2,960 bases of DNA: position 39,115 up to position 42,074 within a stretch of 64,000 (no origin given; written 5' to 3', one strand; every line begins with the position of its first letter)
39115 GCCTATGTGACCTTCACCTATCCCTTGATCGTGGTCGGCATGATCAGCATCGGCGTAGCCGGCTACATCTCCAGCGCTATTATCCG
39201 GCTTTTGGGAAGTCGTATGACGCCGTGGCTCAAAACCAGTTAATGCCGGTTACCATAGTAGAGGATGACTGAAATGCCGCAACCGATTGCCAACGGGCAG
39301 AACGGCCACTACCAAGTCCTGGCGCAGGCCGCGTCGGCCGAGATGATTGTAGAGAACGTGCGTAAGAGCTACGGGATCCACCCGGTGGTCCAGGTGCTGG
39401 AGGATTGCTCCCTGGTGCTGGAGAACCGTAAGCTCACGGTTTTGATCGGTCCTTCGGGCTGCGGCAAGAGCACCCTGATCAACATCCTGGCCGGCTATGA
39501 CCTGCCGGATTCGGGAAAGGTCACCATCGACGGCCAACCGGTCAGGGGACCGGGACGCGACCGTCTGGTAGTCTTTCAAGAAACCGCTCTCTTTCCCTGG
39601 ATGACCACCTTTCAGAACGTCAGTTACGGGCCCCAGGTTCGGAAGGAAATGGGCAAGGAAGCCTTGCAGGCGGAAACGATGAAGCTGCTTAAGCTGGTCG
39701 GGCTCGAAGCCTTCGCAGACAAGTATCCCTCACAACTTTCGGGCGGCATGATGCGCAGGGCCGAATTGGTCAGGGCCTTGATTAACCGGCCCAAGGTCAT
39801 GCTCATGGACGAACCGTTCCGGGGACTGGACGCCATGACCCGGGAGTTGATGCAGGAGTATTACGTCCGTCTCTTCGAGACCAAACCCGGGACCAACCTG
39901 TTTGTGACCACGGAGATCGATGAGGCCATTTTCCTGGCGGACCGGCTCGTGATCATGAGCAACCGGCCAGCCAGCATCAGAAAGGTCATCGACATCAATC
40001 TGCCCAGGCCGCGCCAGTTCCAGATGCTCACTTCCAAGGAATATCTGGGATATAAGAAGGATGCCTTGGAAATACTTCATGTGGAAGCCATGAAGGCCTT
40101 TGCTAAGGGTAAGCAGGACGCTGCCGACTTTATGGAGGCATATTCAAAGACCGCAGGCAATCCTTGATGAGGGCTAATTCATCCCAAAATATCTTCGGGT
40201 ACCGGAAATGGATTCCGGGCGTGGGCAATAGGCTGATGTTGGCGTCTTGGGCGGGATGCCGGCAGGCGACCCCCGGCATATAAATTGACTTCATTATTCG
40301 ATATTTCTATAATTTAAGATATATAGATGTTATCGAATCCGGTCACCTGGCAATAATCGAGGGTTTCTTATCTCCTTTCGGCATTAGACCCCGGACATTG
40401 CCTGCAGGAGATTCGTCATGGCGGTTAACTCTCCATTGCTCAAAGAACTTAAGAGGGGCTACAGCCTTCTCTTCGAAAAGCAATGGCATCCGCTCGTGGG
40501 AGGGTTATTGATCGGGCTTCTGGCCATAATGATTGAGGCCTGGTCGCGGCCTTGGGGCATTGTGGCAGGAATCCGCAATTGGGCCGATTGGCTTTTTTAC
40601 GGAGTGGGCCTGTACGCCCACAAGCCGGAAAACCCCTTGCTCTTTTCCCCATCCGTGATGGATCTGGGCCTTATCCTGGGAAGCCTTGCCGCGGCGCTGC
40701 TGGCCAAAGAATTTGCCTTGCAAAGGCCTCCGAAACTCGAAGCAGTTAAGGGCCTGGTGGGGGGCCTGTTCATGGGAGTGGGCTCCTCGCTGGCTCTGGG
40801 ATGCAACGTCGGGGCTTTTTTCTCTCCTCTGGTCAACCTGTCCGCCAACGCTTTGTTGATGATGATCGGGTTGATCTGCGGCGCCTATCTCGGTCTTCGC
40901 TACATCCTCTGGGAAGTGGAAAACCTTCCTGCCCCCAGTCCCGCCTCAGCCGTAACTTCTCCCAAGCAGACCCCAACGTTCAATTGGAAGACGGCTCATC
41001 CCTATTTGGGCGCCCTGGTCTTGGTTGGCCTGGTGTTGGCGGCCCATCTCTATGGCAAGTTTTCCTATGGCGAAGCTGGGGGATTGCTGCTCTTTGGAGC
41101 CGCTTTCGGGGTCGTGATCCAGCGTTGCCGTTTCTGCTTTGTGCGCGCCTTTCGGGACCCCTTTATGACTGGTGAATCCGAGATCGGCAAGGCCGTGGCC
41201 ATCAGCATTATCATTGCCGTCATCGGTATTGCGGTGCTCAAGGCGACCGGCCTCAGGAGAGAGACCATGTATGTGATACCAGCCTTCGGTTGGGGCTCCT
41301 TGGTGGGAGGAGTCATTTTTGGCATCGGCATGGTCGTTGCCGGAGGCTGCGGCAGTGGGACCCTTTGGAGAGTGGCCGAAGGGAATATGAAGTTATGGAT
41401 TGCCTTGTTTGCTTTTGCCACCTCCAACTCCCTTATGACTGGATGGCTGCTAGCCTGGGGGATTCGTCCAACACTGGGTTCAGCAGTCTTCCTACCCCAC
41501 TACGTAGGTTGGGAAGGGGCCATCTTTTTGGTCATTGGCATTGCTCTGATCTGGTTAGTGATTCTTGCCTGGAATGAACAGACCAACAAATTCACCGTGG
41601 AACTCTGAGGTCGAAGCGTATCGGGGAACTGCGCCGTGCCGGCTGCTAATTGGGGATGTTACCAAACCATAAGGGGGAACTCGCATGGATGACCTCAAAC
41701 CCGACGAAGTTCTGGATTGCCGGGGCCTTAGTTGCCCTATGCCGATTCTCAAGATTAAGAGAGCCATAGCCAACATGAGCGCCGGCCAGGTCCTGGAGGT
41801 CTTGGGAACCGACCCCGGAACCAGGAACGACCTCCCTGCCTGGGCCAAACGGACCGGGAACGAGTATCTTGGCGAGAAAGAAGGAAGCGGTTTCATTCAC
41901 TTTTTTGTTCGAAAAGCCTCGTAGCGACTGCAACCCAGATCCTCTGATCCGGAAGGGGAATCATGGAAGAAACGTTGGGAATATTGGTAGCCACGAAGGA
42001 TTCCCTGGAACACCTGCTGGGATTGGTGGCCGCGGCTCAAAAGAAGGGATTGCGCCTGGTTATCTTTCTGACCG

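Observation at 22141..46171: Candidate undescribed system: corrinoid-dependent demethylation of an imported organosulfur compound coupled to a sulfur relay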

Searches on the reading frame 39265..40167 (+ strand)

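Call 4: search_protein_families(library=pfam, proteins=[window:39265-40167:+], max_evalue=0.01)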
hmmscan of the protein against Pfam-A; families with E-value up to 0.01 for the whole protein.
window:39265-40167:+ (300 aa): 11 families
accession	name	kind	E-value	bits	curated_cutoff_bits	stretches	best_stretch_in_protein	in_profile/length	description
PF00005.33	ABC_tran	-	2.8e-30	106.2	25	1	45-185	1-136/137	ABC transporter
PF13304.12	AAA_21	-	1.6e-06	28.9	27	1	57-76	1-20/304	AAA domain, putative AbiEii toxin, Type IV TA system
PF03193.22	RsgA_GTPase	-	9.5e-06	26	30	1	46-78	98-129/174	RsgA GTPase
PF03215.21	Rad17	-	6.1e-05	23.5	23.8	1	38-76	28-66/186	Rad17 P-loop domain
PF13476.12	AAA_23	-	0.0019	19.3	27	1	48-75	13-39/201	AAA domain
PF13555.12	AAA_29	-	0.0022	18.1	27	1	54-72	21-39/61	P-loop containing region of AAA domain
PF20720.3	nSTAND3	-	0.0022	18.1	27.2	1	45-77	7-39/155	Novel STAND NTPase 3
PF13401.12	AAA_22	-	0.0027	18.5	27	1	54-76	4-26/130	AAA domain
PF13521.12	AAA_28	-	0.0035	18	27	1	59-78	3-22/164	AAA domain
PF01926.29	MMR_HSR1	-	0.0065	17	21.9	0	59-78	3-22/113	50S ribosome-binding GTPase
PF13175.12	AAA_15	-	0.0066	16.5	32.1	1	45-75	14-43/374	AAA ATPase domain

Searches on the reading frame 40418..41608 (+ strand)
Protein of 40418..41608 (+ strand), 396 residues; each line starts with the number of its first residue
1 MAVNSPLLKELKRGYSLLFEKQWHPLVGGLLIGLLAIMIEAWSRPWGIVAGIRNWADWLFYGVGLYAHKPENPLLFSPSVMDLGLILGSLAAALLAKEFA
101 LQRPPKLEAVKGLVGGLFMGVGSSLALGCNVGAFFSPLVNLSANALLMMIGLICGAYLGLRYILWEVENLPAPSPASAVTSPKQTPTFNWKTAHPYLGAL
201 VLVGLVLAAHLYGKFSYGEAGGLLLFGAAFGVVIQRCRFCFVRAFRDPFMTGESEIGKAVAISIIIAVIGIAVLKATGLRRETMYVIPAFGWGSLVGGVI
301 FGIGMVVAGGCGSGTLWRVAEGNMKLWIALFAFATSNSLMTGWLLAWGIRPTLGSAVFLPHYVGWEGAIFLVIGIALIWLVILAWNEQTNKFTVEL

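Call 4: search_protein_families(library=pfam, proteins=[window:40418-41608:+], max_evalue=0.01)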
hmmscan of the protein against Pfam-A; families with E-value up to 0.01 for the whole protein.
window:40418-41608:+ (396 aa): 1 family
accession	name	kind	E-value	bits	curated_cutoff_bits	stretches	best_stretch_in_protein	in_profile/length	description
PF04143.19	Sulf_transp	-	1e-55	189.9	27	2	16-158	170-310/310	Sulphur transport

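Call 6: search_protein_families(library=ncbifam, proteins=[window:40418-41608:+], max_evalue=0.01)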
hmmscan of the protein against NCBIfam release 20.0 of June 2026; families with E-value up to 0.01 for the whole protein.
window:40418-41608:+ (396 aa): 4 families
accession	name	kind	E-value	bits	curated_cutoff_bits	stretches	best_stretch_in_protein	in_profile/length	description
NF033796.1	selen_YedE_FdhT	exception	4.5e-46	157.7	350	1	79-389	73-382/387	selenium metabolism membrane protein YedE/FdhT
NF052577.1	ThSTportTsuASprch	equivalog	5.5e-34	118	400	2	224-338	6-119/330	thiosulfate transporter TsuA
NF041049.1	thio_trans_TsuA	exception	3.1e-31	108.7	645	2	224-341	8-123/348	thiosulfate utilization transporter TsuA/YeeE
TIGR04112.1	seleno_YedE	equivalog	6.3e-12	45.3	200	1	27-381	4-335/337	YedE family putative selenium transporter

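Call 44: search_solved_structures(query=window:40418-41608:+, max_evalue=0.01)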
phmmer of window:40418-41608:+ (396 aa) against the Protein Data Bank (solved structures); distinct sequences matched with E-value up to 0.01: 4.
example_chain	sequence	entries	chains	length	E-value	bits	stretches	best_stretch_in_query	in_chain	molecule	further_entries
8j4c_B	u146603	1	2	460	1.1e-22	84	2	224-348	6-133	Spirochaeta thermophila YeeE(TsuA)-YeeD(TsuB),UPF0033 domain-containing protein, SirA-like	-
8k1r_B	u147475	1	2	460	1.1e-22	84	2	224-348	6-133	Spirochaeta thermophila YeeE(TsuA)-YeeD(TsuB),UPF0033 domain-containing protein, SirA-like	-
6leo_A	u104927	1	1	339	1.4e-22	83.7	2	224-349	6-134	Sulf_transp domain-containing protein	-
6lep_A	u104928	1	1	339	2.8e-21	79.4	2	224-349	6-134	Sulf_transp domain-containing protein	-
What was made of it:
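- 40418..41608 (+): YeeE/YedE-family membrane protein (Sulf_transp), below the cut-offs of both the YedE/FdhT and the TsuA models. Calls 4, 6, 44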

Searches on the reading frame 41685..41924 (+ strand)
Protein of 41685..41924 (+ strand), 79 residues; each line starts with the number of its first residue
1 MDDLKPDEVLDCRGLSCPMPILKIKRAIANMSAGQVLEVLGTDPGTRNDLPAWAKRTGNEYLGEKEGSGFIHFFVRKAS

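Call 4: search_protein_families(library=pfam, proteins=[window:41685-41924:+], max_evalue=0.01)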
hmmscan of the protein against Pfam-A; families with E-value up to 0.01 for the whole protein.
window:41685-41924:+ (79 aa): 1 family
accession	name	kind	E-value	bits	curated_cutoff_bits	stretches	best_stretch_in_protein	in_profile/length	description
PF01206.22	TusA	-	7.2e-26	90.3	28.6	1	9-77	2-70/70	Sulfurtransferase TusA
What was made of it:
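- Checked: YeeE at 40418-41608 and TusA at 41685-41924, the latter with a CPxP cysteine (call 4).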

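Call 6: search_protein_families(library=ncbifam, proteins=[window:41685-41924:+], max_evalue=0.01)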
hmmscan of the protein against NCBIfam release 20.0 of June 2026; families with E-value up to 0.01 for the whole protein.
window:41685-41924:+ (79 aa): 4 families
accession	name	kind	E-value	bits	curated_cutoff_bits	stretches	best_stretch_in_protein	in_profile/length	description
NF001423.0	PRK00299.1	equivalog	1.8e-14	53.3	78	1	5-78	7-80/82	sulfurtransferase TusA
NF008242.0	PRK11018.1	equivalog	4.1e-10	39.2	79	1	3-77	4-78/78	sulfurtransferase-like selenium metabolism protein YedF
TIGR03527.1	selenium_YedF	equivalog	6e-08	32.8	110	1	10-77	1-68/194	sulfurtransferase-like selenium metabolism protein YedF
NF041048.1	TusA_like_YeeD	exception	0.0021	17.7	147.5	1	10-58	4-52/72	thiosulfate utilization sulfurtransferase TsuB/YeeD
